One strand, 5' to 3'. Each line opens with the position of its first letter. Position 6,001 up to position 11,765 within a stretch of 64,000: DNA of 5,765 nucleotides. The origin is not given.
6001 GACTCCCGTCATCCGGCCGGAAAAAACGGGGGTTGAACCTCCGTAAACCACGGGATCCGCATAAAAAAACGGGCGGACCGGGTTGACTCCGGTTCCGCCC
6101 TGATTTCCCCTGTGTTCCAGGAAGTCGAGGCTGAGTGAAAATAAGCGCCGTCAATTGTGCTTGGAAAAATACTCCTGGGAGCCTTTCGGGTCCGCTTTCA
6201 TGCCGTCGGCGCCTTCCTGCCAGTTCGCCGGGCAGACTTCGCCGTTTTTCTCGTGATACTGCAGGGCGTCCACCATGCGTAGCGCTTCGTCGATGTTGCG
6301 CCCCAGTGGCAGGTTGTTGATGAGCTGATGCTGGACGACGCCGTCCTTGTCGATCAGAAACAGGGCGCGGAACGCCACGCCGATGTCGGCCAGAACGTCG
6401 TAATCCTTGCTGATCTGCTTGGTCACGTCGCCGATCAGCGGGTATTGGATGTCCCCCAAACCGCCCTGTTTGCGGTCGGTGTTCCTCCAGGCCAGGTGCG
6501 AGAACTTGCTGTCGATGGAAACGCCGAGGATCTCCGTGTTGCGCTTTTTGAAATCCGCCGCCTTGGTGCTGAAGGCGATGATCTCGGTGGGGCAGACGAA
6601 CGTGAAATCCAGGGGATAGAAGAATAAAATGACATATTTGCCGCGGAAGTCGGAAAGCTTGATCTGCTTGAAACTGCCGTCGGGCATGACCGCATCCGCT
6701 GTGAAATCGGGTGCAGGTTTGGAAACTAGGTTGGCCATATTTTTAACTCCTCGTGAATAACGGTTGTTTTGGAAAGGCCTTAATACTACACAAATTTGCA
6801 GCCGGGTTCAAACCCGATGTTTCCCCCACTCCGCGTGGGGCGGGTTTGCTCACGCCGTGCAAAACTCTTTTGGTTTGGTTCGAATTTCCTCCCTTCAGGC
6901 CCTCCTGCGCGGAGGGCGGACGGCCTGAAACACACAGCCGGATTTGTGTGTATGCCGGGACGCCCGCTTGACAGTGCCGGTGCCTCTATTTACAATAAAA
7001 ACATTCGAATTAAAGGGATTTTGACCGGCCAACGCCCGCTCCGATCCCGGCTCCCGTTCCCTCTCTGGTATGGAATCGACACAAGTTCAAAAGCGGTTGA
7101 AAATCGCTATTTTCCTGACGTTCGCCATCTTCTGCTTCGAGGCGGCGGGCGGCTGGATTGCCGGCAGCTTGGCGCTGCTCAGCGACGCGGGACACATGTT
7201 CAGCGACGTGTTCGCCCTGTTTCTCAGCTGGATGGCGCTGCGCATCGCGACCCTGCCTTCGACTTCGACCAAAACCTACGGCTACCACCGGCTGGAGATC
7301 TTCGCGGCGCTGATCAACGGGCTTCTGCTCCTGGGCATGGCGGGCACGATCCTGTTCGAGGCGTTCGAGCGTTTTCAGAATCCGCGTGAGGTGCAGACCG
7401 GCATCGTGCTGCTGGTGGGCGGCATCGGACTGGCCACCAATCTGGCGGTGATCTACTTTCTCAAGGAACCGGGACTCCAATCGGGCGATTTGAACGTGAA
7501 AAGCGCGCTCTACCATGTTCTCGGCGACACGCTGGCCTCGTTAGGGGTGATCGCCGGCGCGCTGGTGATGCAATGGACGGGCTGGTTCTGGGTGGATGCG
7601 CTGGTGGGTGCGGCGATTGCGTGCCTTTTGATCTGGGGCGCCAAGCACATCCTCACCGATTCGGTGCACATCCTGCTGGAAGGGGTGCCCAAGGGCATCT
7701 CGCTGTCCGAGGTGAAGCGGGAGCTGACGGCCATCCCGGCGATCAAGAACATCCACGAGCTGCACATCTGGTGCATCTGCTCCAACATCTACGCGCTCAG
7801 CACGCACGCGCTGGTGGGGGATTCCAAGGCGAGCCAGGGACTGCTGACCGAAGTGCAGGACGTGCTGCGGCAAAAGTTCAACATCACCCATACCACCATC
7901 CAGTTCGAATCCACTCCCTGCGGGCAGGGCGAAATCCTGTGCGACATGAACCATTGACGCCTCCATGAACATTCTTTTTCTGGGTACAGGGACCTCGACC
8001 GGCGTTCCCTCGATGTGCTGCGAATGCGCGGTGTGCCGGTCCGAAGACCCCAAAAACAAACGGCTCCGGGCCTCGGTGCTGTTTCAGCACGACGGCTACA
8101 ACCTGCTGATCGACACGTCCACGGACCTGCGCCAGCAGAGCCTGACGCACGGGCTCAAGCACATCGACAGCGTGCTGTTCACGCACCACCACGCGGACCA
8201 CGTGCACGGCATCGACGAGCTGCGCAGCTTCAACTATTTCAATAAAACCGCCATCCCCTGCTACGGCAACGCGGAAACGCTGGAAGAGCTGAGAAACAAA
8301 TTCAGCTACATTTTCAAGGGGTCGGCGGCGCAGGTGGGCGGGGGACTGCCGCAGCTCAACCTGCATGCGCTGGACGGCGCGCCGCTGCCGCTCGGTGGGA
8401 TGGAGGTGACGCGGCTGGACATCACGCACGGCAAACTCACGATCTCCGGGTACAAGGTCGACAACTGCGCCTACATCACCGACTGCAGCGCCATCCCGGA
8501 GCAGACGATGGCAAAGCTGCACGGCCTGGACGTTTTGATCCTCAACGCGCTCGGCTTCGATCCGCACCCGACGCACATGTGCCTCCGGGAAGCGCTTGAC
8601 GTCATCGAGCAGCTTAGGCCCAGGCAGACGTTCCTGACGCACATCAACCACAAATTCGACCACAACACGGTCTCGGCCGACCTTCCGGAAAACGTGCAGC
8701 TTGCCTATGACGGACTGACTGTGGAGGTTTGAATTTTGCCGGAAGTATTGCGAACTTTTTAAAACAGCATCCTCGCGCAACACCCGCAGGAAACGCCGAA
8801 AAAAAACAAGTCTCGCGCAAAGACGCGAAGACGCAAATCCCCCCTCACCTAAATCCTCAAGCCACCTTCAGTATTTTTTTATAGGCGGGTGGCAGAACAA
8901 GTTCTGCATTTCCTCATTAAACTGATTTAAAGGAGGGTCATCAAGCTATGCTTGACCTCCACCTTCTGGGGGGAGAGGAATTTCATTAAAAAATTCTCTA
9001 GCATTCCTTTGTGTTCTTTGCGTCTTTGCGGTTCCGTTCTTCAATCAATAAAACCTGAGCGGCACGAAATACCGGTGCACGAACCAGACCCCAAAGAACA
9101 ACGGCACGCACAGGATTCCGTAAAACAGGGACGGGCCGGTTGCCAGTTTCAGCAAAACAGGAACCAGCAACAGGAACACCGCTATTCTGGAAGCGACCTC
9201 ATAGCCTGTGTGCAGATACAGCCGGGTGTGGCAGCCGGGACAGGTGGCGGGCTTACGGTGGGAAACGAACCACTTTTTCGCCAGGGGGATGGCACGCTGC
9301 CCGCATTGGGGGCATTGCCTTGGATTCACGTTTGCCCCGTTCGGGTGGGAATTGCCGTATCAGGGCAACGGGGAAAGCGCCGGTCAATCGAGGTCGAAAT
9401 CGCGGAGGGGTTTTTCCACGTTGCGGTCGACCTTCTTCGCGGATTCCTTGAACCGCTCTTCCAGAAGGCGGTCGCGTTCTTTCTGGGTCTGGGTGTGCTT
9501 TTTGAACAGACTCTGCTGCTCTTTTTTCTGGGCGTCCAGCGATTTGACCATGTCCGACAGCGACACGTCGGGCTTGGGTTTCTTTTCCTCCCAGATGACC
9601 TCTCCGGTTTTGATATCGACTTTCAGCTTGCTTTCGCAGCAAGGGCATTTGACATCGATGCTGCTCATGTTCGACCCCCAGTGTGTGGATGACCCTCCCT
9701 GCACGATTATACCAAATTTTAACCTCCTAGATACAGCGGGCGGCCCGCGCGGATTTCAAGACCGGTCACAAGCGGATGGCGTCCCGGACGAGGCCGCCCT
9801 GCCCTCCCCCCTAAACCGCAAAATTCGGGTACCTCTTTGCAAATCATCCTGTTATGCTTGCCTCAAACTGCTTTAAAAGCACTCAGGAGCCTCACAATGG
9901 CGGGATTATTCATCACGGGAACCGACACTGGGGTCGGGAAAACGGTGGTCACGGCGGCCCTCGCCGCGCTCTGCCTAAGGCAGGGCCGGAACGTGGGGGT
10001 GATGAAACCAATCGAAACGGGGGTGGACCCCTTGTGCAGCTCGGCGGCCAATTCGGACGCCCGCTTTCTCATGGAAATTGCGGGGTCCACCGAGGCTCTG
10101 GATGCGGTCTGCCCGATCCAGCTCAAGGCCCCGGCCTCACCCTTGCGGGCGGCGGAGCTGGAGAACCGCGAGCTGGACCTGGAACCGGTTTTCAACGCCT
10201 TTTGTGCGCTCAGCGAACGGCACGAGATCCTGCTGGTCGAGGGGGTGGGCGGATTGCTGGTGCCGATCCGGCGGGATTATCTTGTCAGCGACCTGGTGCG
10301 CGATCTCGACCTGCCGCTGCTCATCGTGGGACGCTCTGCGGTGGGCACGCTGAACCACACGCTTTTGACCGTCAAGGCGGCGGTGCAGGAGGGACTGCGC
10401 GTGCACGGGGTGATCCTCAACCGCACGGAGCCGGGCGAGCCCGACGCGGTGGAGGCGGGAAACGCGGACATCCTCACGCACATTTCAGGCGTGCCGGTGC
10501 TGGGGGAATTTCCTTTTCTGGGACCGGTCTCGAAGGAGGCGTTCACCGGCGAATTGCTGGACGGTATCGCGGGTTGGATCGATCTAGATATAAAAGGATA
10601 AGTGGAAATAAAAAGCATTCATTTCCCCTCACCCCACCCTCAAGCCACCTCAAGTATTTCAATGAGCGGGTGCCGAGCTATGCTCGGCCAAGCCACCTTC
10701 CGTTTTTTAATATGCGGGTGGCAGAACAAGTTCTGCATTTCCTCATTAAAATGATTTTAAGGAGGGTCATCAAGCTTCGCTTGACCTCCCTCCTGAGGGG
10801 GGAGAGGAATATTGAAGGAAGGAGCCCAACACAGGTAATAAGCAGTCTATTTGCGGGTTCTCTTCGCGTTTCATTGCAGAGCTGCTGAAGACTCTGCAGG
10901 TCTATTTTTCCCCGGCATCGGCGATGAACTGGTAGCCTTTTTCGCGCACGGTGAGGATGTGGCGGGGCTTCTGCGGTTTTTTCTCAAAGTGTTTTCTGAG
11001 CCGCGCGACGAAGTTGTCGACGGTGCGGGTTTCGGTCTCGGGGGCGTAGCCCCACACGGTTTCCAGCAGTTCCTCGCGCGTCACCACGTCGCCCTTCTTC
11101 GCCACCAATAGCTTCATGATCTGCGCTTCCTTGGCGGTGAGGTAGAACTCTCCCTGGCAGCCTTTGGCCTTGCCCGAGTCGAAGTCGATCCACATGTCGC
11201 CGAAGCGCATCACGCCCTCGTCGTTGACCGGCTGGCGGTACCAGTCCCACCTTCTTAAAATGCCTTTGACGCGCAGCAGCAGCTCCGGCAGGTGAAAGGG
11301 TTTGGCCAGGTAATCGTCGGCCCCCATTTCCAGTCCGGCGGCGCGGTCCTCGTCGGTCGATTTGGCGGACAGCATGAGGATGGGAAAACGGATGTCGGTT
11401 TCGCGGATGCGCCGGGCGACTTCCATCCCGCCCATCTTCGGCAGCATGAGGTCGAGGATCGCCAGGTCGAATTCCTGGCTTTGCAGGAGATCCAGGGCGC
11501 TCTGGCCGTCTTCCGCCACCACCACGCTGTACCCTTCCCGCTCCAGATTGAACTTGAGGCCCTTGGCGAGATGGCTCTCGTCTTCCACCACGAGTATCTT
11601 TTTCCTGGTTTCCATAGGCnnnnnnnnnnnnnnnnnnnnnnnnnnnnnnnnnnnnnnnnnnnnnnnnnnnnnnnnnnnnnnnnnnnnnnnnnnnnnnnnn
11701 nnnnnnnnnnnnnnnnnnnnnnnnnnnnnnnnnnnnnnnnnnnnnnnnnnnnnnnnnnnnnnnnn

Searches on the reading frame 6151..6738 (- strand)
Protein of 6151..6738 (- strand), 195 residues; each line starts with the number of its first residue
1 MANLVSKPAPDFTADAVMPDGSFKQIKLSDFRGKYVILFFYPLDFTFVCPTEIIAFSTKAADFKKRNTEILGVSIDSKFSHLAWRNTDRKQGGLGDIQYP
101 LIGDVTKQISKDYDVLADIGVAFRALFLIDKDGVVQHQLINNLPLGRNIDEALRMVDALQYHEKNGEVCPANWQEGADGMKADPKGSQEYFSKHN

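Call 78: search_protein_families(library=pfam, proteins=[window:6151-6738:-], max_evalue=0.00001)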
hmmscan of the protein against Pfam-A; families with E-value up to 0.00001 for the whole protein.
window:6151-6738:- (195 aa): 3 families
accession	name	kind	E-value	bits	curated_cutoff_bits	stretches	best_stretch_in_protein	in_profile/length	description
PF00578.27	AhpC-TSA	-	1.5e-38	131.9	26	1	5-137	1-123/124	AhpC/TSA family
PF08534.16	Redoxin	-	5.4e-15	55.9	26.6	1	5-140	2-133/148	Redoxin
PF10417.14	1-cysPrx_C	-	2.6e-14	53.3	21.1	1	158-193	1-41/41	C-terminal domain of 1-Cys peroxiredoxin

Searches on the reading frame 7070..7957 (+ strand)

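Call 78: search_protein_families(library=pfam, proteins=[window:7070-7957:+], max_evalue=0.00001)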
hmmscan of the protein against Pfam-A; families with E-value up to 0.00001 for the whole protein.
window:7070-7957:+ (295 aa): 2 families
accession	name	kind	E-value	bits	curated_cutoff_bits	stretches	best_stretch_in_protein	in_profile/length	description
PF01545.26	Cation_efflux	-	1.5e-44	152.6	26.6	1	10-203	1-198/198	Cation efflux family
PF16916.11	ZT_dimer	-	5.1e-12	46.1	26.7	1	207-281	1-77/78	Dimerisation domain of Zinc Transporter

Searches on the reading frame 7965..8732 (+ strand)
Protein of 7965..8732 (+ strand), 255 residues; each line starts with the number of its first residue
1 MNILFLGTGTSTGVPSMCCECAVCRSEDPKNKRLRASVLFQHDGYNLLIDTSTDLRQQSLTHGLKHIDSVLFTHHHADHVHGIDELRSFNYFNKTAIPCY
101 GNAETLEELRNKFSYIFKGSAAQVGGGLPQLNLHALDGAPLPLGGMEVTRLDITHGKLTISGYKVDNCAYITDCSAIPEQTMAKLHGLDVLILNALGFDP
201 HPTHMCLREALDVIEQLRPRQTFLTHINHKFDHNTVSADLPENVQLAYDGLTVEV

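Call 78: search_protein_families(library=pfam, proteins=[window:7965-8732:+], max_evalue=0.00001)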
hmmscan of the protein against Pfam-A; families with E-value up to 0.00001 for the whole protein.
window:7965-8732:+ (255 aa): 3 families
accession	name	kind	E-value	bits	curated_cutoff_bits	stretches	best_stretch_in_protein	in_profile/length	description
PF12706.13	Lactamase_B_2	-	5.5e-38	131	27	1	46-227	2-200/200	Beta-lactamase superfamily domain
PF00753.33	Lactamase_B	-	5.6e-09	36.7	22.7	1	37-92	8-69/196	Metallo-beta-lactamase superfamily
PF13483.12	Lactamase_B_3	-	2.6e-06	28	24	0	36-221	8-155/160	Beta-lactamase superfamily domain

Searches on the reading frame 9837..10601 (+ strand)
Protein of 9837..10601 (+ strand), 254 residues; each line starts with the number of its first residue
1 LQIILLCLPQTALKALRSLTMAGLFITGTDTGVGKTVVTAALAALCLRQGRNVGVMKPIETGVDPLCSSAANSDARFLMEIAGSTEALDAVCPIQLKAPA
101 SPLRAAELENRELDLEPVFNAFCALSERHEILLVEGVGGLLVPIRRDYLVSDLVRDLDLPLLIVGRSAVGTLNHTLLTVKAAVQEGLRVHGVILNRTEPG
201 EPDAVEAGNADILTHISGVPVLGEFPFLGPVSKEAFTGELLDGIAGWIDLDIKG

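Call 78: search_protein_families(library=pfam, proteins=[window:9837-10601:+], max_evalue=0.00001)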
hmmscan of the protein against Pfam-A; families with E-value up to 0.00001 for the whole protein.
window:9837-10601:+ (254 aa): 2 families
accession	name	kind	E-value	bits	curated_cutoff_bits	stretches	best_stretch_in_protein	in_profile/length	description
PF13500.12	AAA_26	-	1.2e-49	169.4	27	1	23-234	2-197/198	AAA domain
PF01656.29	CbiA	-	7.7e-11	42.5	25.4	1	25-239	2-123/125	CobQ/CobB/MinD/ParA nucleotide binding domain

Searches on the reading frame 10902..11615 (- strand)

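Call 78: search_protein_families(library=pfam, proteins=[window:10902-11615:-], max_evalue=0.00001)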
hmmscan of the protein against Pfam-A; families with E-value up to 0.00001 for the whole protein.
window:10902-11615:- (237 aa): 2 families
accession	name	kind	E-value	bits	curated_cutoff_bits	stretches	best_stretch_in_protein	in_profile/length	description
PF00072.30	Response_reg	-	2.8e-31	108.4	30.2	1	7-116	1-110/111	Response regulator receiver domain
PF00486.34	Trans_reg_C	-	2.2e-24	85.8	26.2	1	157-230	4-77/77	Transcriptional regulatory protein, C terminal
